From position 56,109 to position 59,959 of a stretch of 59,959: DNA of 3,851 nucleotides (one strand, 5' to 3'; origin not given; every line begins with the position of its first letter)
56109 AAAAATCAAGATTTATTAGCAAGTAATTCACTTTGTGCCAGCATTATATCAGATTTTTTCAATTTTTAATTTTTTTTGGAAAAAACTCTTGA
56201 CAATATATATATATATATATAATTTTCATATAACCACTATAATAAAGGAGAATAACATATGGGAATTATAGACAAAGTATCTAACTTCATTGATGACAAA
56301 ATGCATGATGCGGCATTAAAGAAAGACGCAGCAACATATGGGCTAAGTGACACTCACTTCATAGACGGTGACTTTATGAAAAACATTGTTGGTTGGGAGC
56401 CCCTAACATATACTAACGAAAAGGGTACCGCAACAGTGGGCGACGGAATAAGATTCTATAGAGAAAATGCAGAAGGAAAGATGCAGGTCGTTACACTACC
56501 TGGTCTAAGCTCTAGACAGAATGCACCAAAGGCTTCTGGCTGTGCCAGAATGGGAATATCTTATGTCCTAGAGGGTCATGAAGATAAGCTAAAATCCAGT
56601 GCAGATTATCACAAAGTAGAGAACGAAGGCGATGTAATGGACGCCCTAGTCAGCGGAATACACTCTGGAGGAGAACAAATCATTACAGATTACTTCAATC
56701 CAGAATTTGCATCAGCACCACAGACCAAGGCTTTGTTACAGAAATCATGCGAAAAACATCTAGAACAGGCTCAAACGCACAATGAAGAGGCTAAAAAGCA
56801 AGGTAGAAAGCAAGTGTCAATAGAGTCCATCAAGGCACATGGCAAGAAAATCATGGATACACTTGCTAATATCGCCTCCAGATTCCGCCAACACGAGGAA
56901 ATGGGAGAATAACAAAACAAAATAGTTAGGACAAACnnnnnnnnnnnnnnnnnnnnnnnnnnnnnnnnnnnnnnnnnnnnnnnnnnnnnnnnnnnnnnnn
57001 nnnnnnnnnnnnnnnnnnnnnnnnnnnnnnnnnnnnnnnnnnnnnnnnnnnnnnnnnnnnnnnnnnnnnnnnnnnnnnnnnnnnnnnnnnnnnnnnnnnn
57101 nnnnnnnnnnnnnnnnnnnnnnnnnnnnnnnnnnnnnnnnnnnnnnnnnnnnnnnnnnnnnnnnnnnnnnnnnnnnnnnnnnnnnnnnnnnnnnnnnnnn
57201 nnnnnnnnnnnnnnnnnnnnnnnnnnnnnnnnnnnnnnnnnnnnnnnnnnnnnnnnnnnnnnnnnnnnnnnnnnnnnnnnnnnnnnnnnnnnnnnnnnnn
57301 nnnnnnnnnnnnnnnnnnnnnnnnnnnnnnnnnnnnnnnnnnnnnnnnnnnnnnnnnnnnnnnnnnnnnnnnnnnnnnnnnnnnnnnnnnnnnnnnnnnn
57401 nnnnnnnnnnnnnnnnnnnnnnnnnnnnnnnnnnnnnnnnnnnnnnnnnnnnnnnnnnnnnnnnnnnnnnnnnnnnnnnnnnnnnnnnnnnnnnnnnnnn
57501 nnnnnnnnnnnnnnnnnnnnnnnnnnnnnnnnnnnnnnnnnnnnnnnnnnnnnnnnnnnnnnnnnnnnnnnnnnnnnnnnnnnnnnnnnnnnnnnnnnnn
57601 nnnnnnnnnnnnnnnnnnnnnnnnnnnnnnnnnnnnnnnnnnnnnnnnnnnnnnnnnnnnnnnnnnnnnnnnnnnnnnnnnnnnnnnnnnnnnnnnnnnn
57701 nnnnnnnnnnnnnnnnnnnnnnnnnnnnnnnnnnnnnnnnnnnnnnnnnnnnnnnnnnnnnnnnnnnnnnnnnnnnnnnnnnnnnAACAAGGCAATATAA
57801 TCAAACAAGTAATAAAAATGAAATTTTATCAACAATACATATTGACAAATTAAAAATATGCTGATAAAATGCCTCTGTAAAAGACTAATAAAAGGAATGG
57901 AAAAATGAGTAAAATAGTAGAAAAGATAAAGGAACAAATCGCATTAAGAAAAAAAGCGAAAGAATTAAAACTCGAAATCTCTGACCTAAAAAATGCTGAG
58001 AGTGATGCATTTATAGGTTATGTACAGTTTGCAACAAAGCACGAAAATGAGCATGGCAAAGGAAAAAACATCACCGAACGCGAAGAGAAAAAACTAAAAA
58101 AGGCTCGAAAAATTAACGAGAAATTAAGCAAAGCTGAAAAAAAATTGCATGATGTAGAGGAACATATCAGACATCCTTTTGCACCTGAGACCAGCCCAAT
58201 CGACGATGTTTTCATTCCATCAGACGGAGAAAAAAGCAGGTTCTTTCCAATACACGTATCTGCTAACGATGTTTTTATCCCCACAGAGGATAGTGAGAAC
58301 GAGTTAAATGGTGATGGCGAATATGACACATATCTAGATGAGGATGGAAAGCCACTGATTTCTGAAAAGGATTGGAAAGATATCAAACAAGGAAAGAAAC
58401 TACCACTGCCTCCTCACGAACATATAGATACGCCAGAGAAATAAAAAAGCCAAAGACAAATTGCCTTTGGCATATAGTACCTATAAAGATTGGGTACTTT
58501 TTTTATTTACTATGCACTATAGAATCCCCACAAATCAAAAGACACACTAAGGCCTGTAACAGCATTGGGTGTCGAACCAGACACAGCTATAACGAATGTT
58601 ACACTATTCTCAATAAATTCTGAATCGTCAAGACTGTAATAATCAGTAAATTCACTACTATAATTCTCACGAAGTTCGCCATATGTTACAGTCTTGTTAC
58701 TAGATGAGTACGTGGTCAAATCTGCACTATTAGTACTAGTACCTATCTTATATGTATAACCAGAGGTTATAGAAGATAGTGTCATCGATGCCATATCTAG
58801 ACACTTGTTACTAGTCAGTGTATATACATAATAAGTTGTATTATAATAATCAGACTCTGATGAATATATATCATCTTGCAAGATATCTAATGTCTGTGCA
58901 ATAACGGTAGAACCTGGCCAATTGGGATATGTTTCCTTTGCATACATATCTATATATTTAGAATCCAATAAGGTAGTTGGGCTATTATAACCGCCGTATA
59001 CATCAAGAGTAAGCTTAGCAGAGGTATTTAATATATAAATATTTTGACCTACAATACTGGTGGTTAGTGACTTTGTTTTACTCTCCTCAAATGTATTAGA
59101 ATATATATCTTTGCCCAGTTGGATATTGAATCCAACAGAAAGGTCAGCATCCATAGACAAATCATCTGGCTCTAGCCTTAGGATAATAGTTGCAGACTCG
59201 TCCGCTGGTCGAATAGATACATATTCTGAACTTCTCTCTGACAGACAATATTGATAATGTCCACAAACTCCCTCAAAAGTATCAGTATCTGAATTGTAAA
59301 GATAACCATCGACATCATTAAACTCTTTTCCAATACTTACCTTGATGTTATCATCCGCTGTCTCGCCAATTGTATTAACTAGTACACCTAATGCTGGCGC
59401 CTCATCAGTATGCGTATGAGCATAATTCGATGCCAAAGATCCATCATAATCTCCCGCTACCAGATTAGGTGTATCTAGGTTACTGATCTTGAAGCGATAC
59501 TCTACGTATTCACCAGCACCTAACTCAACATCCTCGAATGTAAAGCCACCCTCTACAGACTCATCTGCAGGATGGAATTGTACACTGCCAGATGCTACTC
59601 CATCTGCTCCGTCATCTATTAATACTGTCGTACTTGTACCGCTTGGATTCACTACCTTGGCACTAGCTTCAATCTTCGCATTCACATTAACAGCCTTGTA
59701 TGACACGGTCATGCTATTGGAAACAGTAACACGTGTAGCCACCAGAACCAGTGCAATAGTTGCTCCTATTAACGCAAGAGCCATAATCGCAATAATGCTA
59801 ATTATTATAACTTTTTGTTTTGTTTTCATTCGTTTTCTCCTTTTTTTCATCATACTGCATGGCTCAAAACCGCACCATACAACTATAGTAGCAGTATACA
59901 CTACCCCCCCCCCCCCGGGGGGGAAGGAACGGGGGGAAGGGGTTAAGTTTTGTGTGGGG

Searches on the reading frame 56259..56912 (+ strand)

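Call 9: search_protein_families(library=pfam, proteins=[window:56259-56912:+], max_evalue=0.01)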
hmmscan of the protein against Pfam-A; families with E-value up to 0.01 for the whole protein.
window:56259-56912:+ (217 aa): 1 family
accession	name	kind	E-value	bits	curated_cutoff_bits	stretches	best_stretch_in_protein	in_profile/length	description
PF15463.11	ECM11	-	0.0095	16.9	27.1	0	151-211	28-88/133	Extracellular mutant protein 11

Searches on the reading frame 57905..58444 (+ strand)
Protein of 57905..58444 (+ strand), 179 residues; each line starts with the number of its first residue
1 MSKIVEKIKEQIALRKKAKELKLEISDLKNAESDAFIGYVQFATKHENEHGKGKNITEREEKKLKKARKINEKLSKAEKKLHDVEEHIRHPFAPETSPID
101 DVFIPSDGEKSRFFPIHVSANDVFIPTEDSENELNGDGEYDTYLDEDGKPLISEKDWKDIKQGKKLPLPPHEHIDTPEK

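Call 9: search_protein_families(library=pfam, proteins=[window:57905-58444:+], max_evalue=0.01)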
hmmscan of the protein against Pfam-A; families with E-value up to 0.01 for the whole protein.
window:57905-58444:+ (179 aa): 0 families

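Call 20: find_encoding_contigs(protein=window:57905-58444:+, flank=10000, max_places=10)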
Protein window:57905-58444:+ (179 aa): 1 contig read that carries it; 1 place shown.
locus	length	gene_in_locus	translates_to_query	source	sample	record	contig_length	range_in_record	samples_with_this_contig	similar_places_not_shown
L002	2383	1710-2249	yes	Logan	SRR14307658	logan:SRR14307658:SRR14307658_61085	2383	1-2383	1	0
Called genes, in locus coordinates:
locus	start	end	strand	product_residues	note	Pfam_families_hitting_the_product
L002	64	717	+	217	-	-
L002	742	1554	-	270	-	PF23750:RsgI_M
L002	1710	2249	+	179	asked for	-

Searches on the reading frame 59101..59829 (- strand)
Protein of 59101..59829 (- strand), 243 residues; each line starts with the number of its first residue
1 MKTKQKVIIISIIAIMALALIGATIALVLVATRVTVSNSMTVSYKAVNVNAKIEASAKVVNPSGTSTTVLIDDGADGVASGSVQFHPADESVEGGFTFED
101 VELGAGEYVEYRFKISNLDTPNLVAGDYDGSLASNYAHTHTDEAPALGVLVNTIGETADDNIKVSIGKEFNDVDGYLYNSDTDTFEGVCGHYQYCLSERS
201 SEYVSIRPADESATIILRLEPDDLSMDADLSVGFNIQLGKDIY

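Call 22: find_homologous_proteins(query=A2, max_evalue=0.001)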
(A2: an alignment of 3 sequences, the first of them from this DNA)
Query A2 (3 sequences) (243 aa, profile of the alignment): 6 proteins with E <= 0.001 among 8000 candidates.
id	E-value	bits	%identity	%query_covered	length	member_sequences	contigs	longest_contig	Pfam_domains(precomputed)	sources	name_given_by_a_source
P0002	5.5e-85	302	26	69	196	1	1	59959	-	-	-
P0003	3.9e-57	211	26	70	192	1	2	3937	-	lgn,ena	-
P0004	1.4e-56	209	31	50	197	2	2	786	-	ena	-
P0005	2.3e-56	209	30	50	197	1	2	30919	-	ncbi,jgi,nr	ncbi:MAG: hypothetical protein E7361_03605 [Clostridiales bacterium]|nr:hypothetical protein [Clostr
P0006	7.1e-51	191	27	69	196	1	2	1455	-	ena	-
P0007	1.1e-37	148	46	48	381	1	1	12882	-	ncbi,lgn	-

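Call 23: find_encoding_contigs(protein=P0007, flank=6000, max_places=5)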
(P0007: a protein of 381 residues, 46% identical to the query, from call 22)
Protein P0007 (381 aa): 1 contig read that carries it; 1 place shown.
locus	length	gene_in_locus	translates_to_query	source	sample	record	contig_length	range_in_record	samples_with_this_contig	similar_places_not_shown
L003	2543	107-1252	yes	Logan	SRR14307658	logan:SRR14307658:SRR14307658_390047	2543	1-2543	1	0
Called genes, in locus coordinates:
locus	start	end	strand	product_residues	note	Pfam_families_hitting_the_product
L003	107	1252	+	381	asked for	-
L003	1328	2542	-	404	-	?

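Call 41: search_protein_representatives(alignment_id=A3)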
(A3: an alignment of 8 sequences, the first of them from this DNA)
Query: 8 sequences, 200 profile positions. Proteins with E-value up to 0.001 (for the whole library): 281; up to 1e-10: 78; up to 1e-30: 30. The best 150 are listed.
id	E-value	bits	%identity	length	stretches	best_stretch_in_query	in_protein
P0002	1.8e-85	302.0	-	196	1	1-200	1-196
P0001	4.7e-66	238.6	-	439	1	1-200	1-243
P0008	4.9e-62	225.5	-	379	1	1-200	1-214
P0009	5.7e-56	205.7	-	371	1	1-199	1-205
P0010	7.8e-56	205.2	-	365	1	1-199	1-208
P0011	5.1e-52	192.8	-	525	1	1-199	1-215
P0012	1.8e-50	187.7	-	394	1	1-199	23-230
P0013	3.4e-50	186.8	-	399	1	1-198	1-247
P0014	4.3e-49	183.2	-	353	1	1-199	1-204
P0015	7.1e-49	182.5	-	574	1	1-200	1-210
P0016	9.4e-49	182.1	-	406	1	1-198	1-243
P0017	1.1e-47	178.7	-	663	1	1-198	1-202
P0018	8.2e-45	169.3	-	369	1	1-198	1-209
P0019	2.1e-44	168.0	-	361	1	1-199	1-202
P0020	7.0e-42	159.7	-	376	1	1-199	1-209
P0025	9.6e-36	139.7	-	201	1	1-198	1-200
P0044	9.4e-25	103.8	-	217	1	1-196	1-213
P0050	1.6e-23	99.8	-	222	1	1-197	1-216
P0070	2.2e-15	73.2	-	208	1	1-197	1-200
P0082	2.2e-11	60.1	-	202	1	1-195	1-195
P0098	1.8e-08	50.6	-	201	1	1-189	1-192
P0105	7.5e-08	48.6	-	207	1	1-195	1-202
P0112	1.4e-07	47.7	-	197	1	1-197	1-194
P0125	4.4e-07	46.1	-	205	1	1-193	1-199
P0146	2.1e-06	43.9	-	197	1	1-188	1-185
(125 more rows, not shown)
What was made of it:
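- The N-terminal module defines a family with 281 representatives at E of 1e-3 or lower and with variable C-termini (call 41).
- Tried and rejected: The exhaustive HMMER search was what revealed the family (call 41).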

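Call 42: search_protein_families(library=pfam, proteins=[P0025, P0044, P0050, P0070, P0082, P0098, P0105, P0112, P0125, P0146], max_evalue=0.1)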
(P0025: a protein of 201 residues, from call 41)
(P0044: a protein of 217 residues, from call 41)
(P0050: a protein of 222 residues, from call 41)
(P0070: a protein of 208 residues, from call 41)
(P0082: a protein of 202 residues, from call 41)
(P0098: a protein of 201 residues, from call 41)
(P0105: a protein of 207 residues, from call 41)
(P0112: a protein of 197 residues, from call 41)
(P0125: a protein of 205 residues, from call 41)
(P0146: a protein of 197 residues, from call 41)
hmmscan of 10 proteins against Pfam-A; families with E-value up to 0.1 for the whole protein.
P0025 (201 aa): 0 families

P0044 (217 aa): 1 family
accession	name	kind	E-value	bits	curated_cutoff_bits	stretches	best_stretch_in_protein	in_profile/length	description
PF02705.21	K_trans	-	0.0038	16.2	24.8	1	5-52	264-311/454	K+ potassium transporter integral membrane domain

P0050 (222 aa): 2 families
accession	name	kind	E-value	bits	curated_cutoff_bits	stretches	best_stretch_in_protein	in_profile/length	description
PF04355.18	BamE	-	0.046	14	23.2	0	110-137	39-66/71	Outer membrane protein assembly factor BamE domain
PF02903.20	Alpha-amylase_N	-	0.063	13.9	23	1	43-123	15-94/120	Alpha amylase, N-terminal ig-like domain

P0070 (208 aa): 0 families

P0082 (202 aa): 1 family
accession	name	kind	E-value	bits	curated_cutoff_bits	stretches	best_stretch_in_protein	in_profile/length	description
PF15176.11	LRR19-TM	-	0.04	14.4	27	1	6-75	10-79/115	Leucine-rich repeat family 19 TM domain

P0098 (201 aa): 0 families

P0105 (207 aa): 0 families

P0112 (197 aa): 2 families
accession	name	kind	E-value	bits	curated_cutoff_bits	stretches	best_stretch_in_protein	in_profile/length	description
PF04791.21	LMBR1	-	0.0049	16.2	31.9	1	2-60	124-182/510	LMBR1-like membrane protein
PF24057.1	DUF7358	-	0.098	12.7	27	0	7-68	7-67/229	Domain of unknown function (DUF7358)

P0125 (205 aa): 1 family
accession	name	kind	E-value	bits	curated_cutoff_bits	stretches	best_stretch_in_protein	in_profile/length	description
PF06030.18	WxLIP_PGBD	-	5e-06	27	27.3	1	103-200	20-116/121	WxL Interacting Protein, peptidoglycan binding domain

P0146 (197 aa): 4 families
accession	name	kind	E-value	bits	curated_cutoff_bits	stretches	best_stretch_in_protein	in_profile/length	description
PF20187.3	DUF6550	-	0.0015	19.2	27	1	3-83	8-94/190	Family of unknown function (DUF6550)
PF14221.11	DUF4330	-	0.0054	17.3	27.6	1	15-106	21-117/167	Domain of unknown function (DUF4330)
PF07009.16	NusG_II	-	0.027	15.1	29.6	0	20-81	2-62/107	NusG domain II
PF13550.12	Phage-tail_3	-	0.077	13.3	23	0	75-149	24-94/164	Putative phage tail protein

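Call 43: search_protein_families(library=ncbifam, proteins=[P0044, P0070, P0098, P0112, P0146], max_evalue=0.1)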
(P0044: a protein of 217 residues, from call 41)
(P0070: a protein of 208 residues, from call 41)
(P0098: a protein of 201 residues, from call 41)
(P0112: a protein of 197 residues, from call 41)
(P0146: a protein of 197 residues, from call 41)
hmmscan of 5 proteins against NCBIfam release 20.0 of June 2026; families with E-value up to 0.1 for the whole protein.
P0044 (217 aa): 0 families

P0070 (208 aa): 1 family
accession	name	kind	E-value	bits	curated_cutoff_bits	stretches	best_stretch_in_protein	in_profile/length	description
NF045792.1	OxalOxredbeta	equivalog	0.03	13.3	590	1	31-150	120-242/311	oxalate oxidoreductase subunit beta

P0098 (201 aa): 0 families

P0112 (197 aa): 2 families
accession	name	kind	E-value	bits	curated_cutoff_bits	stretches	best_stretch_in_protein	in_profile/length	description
NF053819.1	EF0750_LPXTG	subfamily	0.00082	19.9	47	1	5-45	3-43/105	EF2685/EF0750 family sortase-dependent surface protein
NF009729.0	PRK13254.1-3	equivalog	0.079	12.6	171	0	4-50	5-46/155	cytochrome c maturation protein CcmE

P0146 (197 aa): 5 families
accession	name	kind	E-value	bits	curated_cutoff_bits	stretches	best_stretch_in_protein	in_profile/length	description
NF050032.1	Rv1733c_fam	subfamily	0.00019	21.4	80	1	10-89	17-96/180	Rv1733c family protein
NF051431.1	Rv0361_Cterm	subfamily_domain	0.0028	17.9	37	1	4-137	2-124/140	Rv0361 family membrane protein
TIGR03196.1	pucD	equivalog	0.017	13.5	783.65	1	18-86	556-624/763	xanthine dehydrogenase subunit D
NF053819.1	EF0750_LPXTG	subfamily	0.033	14.7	47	1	4-50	4-46/105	EF2685/EF0750 family sortase-dependent surface protein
NF042931.1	SAG1386_EF1546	equivalog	0.036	14.1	80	0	10-165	33-119/158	SAG1386/EF1546 family surface-associated protein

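Call 50: find_encoding_contigs(protein=P0005, flank=10000, max_places=4)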
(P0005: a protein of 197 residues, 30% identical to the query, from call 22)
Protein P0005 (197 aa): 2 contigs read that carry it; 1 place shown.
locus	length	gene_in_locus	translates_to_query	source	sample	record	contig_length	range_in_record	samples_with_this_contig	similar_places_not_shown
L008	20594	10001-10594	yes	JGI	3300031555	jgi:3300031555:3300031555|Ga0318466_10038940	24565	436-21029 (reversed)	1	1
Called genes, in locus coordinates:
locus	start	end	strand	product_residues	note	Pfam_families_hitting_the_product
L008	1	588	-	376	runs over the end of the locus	-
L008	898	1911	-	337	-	PF23750:RsgI_M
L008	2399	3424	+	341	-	PF02912:Phe_tRNA-synt_N, PF01409:tRNA-synt_2d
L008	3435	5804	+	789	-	PF01588:tRNA_bind, PF03483:B3_4, PF03484:B5, PF17759:tRNA_synthFbeta, PF03147:FDX-ACB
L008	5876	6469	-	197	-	-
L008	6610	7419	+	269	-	PF23750:RsgI_M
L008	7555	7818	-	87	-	PF04193:PQ-loop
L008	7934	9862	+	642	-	PF00009:GTP_EFTU, PF01926:MMR_HSR1, PF22042:EF-G_D2, PF03144:GTP_EFTU_D2, PF00679:EFG_C, PF21018:BipA_C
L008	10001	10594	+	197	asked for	-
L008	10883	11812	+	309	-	-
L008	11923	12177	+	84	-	PF06257:VEG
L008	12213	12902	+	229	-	PF00849:PseudoU_synth_2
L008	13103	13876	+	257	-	PF01522:Polysacc_deac_1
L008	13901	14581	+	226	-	PF00436:SSB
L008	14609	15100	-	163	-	PF00588:SpoU_methylase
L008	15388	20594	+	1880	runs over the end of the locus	?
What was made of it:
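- The RsgI-like gene is present at the syntenic site in L008 without gene A (call 50).
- Tried and rejected: A sigma-I/RsgI link was rejected because RsgI is present in L008 without gene A (call 50).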

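Call 72: find_encoding_contigs(protein=P0011, flank=1500, max_places=4)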
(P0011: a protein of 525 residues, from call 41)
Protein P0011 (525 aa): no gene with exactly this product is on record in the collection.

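Call 78: find_encoding_contigs(protein=P0013, flank=3000, max_places=6)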
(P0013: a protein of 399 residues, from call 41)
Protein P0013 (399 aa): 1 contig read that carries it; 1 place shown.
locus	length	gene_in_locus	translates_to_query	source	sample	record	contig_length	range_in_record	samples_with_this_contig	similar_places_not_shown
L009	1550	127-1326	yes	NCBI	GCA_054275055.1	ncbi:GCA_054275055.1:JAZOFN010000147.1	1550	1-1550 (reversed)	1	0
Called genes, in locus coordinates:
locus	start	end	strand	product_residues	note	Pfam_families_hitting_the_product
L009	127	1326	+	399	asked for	-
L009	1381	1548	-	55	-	?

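Call 79: find_encoding_contigs(protein=P0015, flank=3000, max_places=6)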
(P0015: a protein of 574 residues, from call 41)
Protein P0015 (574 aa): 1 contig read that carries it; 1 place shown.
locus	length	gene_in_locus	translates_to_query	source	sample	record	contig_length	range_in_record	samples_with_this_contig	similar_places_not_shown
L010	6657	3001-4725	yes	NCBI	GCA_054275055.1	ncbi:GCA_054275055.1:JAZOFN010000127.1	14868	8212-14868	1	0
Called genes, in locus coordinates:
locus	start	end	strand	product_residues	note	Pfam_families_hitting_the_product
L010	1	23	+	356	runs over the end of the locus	PF00814:TsaD, PF02543:Carbam_trans_N (weak), PF22521:HypF_C_2 (weak)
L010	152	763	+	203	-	PF01725:Ham1p_like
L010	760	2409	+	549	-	PF01268:FTHFS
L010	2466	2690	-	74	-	-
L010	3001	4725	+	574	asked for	-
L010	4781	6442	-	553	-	PF00753:Lactamase_B, PF12706:Lactamase_B_2 (weak), PF23023:Anti-Pycsar_Apyc1 (faint), PF22505:RNase_J_b_CASP, PF07521:RMMBL, PF17770:RNase_J_C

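Call 82: find_encoding_contigs(protein=P0012, flank=3000, max_places=6)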
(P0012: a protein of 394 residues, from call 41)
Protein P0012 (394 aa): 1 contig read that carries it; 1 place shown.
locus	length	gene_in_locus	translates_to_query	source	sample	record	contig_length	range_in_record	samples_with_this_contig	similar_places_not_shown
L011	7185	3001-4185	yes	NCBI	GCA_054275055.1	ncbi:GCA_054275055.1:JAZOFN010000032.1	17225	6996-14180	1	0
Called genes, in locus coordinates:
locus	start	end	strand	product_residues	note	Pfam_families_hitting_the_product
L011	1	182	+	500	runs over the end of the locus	PF07556:DUF1538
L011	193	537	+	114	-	-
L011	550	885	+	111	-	-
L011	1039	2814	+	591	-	PF00664:ABC_membrane, PF02463:SMC_N, PF00005:ABC_tran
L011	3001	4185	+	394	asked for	-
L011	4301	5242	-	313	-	PF01695:IstB_IS21, PF00308:Bac_DnaA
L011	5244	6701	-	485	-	PF07261:DnaB_2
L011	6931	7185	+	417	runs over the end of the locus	PF00149:Metallophos, PF12850:Metallophos_2 (weak)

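Call 84: find_encoding_contigs(protein=P0016, flank=4000, max_places=6)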
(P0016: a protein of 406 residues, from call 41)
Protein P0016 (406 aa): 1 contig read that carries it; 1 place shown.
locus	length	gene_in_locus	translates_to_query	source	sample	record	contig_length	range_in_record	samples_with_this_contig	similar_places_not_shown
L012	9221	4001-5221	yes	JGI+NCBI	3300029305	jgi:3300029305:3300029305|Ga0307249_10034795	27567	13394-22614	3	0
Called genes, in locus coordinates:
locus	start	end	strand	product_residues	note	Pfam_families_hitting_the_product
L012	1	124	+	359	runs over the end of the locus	-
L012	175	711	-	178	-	-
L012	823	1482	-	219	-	-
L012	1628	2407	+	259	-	PF00106:adh_short, PF08659:KR (faint), PF13561:adh_short_C2, PF23441:SDR (faint)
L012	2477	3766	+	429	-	PF01336:tRNA_anti-codon, PF00152:tRNA-synt_2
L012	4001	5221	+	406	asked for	-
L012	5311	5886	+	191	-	-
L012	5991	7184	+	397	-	PF00817:IMS, PF21999:IMS_HHH_1 (weak), PF11799:IMS_C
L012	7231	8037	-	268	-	PF00583:Acetyltransf_1 (weak), PF04266:ASCH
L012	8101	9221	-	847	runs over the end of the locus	PF02739:5_3_exonuc_N, PF01367:5_3_exonuc, PF22619:DNA_polI_exo1 (weak), PF00476:DNA_pol_A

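Call 98: list_cluster_members(proteins=[P0007, P0015, P0016])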
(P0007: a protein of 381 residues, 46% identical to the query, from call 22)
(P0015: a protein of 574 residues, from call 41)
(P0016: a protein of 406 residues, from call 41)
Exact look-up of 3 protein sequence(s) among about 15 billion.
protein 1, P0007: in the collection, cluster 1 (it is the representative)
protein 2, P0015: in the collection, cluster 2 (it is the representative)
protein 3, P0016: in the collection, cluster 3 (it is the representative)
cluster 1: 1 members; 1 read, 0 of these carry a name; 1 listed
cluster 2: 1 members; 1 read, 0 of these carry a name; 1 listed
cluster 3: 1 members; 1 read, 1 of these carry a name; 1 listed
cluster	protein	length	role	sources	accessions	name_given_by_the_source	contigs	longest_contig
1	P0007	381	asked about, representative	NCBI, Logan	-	-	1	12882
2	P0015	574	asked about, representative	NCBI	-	-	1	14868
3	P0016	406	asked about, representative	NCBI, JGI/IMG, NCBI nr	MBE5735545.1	MAG: hypothetical protein E7361_03775 [Clostridiales bacterium] | hypothetical protein [Clostridiales bacterium]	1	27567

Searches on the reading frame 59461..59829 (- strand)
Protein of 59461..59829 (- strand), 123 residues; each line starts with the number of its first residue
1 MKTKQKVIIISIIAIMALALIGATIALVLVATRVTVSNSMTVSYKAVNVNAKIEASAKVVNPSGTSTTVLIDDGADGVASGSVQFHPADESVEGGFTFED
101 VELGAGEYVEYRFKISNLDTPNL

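Call 30: find_related_loci(query=A4, collection=genome_contigs, flank=10000)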
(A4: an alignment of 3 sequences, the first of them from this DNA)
Query A4 (123 aa) in genome_contigs; peptide patterns used: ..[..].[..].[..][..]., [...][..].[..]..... (x = any residue, [..] = any of these).
205 stretches matched a pattern; 3 encode a relative of the query (tblastn E <= 1e-3); 3 distinct loci.
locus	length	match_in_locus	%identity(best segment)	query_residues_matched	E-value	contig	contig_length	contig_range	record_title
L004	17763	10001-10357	48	1-121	3e-34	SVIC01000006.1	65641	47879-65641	MAG: Clostridiales bacterium isolate SIG400 NODE_10499_length_65641_cov_1.840813, whole genome shotgun sequence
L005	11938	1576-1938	45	1-117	2e-23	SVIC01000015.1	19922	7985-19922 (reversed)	MAG: Clostridiales bacterium isolate SIG400 NODE_50430_length_19922_cov_1.766456, whole genome shotgun sequence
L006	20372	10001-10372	39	1-117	1e-16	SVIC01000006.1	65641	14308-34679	MAG: Clostridiales bacterium isolate SIG400 NODE_10499_length_65641_cov_1.840813, whole genome shotgun sequence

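Call 76: find_homologous_proteins(query=A6, max_evalue=1e-10)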
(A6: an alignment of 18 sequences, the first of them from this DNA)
Query A6 (18 sequences) (111 aa, profile of the alignment): 1 proteins with E <= 1e-10 among 1592 candidates.
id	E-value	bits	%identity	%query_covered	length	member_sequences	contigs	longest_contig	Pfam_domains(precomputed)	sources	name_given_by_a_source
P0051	2.1e-18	84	38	89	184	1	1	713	-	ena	-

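Call 77: find_related_loci(query=A4, collection=viral_contigs, flank=3000)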
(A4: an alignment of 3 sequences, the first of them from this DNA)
Query A4 (123 aa) in viral_contigs; peptide patterns used: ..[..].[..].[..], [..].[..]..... (x = any residue, [..] = any of these).
306 stretches matched a pattern, but none encodes a relative of the query by tblastn (E <= 1e-3).
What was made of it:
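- Tried and rejected: A scan of viral contigs found nothing (call 77).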
